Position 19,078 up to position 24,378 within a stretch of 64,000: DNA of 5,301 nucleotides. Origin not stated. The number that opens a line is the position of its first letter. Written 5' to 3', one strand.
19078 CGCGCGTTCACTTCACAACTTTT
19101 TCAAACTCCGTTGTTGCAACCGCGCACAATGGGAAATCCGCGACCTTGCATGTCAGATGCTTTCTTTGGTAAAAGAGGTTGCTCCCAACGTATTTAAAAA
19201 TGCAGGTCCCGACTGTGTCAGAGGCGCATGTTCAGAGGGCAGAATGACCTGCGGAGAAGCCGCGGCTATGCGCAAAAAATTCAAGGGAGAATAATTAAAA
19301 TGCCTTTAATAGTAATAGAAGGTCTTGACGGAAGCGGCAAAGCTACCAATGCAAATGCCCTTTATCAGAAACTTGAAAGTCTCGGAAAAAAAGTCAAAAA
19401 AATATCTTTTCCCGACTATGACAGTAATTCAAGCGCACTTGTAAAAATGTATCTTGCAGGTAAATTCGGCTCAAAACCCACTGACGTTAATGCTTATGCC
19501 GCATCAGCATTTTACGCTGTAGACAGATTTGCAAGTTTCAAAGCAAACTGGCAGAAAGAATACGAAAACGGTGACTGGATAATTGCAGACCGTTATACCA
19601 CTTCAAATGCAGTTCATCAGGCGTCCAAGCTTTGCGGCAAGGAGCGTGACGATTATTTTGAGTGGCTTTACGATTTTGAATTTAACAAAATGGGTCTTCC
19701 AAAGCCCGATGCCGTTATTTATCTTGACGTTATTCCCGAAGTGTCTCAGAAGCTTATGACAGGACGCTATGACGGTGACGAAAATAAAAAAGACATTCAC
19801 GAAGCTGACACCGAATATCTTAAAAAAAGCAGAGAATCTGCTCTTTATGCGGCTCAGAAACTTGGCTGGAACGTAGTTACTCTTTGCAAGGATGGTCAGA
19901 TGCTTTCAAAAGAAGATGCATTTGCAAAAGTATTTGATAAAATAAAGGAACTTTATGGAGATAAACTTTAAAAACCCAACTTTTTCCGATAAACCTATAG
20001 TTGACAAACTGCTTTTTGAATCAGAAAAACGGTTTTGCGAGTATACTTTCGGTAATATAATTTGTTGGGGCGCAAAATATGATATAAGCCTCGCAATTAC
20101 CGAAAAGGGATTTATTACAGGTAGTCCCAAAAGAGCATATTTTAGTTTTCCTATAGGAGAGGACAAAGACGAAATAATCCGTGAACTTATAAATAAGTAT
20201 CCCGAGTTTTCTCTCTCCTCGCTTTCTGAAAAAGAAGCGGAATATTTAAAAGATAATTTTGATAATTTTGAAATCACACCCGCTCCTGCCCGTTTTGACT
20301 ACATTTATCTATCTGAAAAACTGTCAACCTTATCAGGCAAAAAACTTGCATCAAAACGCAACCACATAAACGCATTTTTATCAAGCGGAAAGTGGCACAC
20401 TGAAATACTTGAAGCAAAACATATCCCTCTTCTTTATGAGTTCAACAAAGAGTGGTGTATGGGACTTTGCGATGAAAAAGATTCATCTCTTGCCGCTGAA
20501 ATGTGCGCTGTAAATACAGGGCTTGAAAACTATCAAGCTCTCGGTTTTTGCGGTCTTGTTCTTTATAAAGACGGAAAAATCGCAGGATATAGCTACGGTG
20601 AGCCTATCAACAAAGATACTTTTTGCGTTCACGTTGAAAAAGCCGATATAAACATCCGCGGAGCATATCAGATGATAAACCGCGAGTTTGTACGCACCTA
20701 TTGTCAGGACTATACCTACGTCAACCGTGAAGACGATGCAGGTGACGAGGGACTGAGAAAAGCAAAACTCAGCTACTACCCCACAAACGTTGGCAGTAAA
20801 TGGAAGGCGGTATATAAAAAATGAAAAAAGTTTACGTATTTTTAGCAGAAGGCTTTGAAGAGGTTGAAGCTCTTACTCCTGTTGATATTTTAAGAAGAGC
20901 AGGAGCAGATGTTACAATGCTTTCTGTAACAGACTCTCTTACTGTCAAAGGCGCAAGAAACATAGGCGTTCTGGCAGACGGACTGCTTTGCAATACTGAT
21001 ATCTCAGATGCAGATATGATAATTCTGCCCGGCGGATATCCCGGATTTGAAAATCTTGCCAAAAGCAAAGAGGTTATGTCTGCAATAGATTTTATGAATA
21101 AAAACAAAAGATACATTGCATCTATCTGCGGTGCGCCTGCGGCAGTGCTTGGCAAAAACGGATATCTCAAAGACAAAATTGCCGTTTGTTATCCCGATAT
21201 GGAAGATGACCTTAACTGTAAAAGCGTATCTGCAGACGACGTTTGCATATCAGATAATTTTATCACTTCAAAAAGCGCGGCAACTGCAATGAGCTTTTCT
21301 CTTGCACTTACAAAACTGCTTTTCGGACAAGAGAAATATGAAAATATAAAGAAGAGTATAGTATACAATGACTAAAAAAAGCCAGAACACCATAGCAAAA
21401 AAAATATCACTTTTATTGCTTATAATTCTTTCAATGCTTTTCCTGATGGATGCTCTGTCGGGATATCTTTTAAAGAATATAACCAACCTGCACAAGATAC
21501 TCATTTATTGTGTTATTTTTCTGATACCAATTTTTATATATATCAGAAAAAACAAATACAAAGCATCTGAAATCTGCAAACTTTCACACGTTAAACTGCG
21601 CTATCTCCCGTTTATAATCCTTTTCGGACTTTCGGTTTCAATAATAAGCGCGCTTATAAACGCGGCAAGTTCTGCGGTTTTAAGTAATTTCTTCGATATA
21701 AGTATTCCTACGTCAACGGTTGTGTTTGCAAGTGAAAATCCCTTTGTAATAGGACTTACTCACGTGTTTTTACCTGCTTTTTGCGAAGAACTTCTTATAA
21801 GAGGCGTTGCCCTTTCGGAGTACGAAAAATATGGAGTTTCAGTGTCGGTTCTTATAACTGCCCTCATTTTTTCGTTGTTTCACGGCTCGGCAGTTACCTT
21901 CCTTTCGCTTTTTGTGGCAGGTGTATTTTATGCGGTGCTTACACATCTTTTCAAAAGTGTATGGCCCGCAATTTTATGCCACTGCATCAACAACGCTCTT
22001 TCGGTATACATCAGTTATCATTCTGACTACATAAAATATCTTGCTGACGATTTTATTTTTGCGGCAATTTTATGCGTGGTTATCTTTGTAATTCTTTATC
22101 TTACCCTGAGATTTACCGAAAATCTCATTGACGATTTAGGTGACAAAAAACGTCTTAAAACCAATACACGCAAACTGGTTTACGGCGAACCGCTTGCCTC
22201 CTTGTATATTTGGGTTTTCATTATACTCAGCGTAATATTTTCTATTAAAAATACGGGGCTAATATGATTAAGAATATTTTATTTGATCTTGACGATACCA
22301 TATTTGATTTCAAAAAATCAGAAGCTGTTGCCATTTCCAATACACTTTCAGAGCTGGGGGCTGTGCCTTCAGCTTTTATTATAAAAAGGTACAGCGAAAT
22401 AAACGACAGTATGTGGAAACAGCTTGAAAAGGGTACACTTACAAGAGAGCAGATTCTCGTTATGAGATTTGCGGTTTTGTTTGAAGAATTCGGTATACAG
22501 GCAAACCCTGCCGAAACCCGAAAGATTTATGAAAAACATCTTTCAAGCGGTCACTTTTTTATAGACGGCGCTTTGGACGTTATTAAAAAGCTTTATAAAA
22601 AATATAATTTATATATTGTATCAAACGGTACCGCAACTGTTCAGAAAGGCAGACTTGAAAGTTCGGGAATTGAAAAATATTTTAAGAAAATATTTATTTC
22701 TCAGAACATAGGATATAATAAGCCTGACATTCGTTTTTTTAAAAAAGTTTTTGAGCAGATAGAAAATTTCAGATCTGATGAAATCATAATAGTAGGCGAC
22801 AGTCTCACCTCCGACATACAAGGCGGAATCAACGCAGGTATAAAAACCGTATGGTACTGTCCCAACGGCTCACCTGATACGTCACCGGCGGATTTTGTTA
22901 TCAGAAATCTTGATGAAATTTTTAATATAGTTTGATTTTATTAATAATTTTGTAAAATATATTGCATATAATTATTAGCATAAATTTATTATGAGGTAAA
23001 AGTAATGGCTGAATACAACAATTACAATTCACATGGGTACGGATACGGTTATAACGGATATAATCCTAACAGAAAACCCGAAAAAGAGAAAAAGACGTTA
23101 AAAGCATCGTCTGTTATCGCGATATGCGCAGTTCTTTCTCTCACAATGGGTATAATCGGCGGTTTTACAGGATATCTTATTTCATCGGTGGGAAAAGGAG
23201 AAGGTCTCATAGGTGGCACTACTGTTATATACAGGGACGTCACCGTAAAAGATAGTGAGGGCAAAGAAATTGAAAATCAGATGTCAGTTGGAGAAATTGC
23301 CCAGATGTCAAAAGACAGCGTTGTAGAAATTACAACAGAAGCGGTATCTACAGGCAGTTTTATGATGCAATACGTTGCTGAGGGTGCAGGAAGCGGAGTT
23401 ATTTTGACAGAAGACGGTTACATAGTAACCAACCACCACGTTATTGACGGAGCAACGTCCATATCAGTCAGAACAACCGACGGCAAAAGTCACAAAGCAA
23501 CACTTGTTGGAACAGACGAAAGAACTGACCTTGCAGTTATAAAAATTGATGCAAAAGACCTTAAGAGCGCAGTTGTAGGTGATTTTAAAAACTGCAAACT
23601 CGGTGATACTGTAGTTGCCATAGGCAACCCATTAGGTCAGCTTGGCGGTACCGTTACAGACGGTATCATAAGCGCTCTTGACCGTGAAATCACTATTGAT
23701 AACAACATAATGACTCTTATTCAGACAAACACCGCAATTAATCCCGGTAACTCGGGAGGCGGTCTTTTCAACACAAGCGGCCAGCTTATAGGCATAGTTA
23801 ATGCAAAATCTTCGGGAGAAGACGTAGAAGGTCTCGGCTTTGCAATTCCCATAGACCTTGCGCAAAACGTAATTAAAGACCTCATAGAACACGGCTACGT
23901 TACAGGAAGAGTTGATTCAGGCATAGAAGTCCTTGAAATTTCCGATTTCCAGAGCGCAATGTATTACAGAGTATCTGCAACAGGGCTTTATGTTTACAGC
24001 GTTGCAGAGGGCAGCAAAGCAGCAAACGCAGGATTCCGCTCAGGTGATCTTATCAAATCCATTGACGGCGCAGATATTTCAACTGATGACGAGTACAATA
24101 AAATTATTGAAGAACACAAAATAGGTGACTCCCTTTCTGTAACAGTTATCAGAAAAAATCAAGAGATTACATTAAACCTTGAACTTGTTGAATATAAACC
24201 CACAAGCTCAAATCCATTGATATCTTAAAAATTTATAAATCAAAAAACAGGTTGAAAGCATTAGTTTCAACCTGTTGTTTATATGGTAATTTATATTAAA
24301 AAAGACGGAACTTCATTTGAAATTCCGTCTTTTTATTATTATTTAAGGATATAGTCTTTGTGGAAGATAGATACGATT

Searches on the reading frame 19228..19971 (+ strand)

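Call 72: search_protein_families(library=pfam, proteins=[window:19228-19971:+], max_evalue=0.0001)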
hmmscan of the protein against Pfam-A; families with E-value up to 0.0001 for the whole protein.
window:19228-19971:+ (247 aa): 2 families
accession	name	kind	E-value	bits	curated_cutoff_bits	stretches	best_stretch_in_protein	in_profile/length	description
PF02223.23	Thymidylate_kin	-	1.9e-20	73.8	27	1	30-217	1-172/185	Thymidylate kinase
PF01712.25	dNK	-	3.1e-07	30.8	27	1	28-242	1-201/203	Deoxynucleoside kinase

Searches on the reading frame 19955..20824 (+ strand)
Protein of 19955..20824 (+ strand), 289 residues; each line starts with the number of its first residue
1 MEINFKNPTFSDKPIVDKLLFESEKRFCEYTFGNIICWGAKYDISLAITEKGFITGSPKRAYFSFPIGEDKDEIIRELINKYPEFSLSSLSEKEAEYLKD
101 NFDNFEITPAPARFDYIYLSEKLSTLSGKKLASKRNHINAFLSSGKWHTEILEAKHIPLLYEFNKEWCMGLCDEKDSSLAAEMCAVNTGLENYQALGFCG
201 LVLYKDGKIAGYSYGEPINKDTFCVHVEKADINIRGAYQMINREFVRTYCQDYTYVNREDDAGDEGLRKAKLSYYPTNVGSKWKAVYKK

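Call 72: search_protein_families(library=pfam, proteins=[window:19955-20824:+], max_evalue=0.0001)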
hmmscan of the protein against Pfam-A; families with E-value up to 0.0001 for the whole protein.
window:19955-20824:+ (289 aa): 1 family
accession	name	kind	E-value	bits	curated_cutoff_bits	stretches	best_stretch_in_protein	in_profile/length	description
PF09924.15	LPG_synthase_C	-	3.6e-45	154.7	27.5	1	25-283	6-295/298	Phosphatidylglycerol lysyltransferase, C-terminal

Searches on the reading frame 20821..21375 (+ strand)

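Call 72: search_protein_families(library=pfam, proteins=[window:20821-21375:+], max_evalue=0.0001)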
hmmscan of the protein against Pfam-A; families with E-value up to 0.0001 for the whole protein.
window:20821-21375:+ (184 aa): 1 family
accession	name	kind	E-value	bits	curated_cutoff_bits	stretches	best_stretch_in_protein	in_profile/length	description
PF01965.30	DJ-1_PfpI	-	1.3e-33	116.6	26.6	1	2-165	1-164/165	DJ-1/PfpI family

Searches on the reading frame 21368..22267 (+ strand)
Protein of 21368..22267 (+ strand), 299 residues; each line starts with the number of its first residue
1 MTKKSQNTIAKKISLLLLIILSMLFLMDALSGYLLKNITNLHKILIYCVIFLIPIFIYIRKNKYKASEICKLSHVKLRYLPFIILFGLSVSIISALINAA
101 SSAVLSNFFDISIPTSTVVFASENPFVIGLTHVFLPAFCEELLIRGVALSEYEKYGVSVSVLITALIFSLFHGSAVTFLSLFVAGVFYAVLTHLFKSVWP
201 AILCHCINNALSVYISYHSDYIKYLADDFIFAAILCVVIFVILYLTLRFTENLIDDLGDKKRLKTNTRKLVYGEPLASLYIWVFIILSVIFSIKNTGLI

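Call 7: search_protein_families(library=pfam, proteins=[window:21368-22267:+], max_evalue=0.001)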
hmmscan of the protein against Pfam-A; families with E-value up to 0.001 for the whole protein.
window:21368-22267:+ (299 aa): 1 family
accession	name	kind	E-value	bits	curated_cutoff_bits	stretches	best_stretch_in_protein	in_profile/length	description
PF02517.21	Rce1-like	-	5.9e-18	65.4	22.4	1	124-211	3-93/93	Type II CAAX prenyl endopeptidase Rce1-like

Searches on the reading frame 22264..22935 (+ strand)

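Call 7: search_protein_families(library=pfam, proteins=[window:22264-22935:+], max_evalue=0.001)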
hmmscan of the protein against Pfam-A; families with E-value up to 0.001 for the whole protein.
window:22264-22935:+ (223 aa): 4 families
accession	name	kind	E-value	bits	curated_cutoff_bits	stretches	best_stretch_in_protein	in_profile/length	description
PF13419.12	HAD_2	-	3.3e-24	86.4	23.8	1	5-197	1-177/178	Haloacid dehalogenase-like hydrolase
PF00702.32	Hydrolase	-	3.9e-16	60.4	26.4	1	2-192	1-191/191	haloacid dehalogenase-like hydrolase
PF13242.12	Hydrolase_like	-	4.1e-08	33.5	22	1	152-198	3-48/75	HAD-hyrolase-like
PF09419.16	PGP_phosphatase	-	0.00036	20.6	20.4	0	103-198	67-163/168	Mitochondrial PGP phosphatase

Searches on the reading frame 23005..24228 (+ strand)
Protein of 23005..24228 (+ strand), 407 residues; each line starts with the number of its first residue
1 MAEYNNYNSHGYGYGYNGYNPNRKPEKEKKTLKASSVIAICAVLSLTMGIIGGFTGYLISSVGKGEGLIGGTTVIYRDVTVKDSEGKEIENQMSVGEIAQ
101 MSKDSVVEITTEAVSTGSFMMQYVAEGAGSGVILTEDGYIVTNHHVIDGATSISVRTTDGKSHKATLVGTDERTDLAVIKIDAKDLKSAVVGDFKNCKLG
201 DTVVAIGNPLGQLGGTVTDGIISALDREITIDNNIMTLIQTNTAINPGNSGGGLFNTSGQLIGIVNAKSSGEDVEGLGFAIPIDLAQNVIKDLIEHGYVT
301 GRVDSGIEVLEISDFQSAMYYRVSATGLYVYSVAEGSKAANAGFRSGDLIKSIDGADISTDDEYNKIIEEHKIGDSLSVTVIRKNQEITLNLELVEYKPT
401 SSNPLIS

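Call 7: search_protein_families(library=pfam, proteins=[window:23005-24228:+], max_evalue=0.001)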
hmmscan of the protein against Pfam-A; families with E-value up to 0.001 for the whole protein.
window:23005-24228:+ (407 aa): 5 families
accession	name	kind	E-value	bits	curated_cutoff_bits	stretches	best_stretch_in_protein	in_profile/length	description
PF13365.12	Trypsin_2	-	5.9e-34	118.3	27.6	1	129-264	1-144/144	Trypsin-like peptidase domain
PF00089.32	Trypsin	-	4.9e-17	62.9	20.6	1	116-290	9-220/220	Trypsin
PF13180.12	PDZ_2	-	1e-14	55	27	1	320-394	12-80/80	PDZ domain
PF17820.7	PDZ_6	-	1.1e-08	35.1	27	1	329-383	1-54/54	PDZ domain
PF00595.29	PDZ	-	5.7e-05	23.8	23.2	1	306-381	13-80/81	PDZ domain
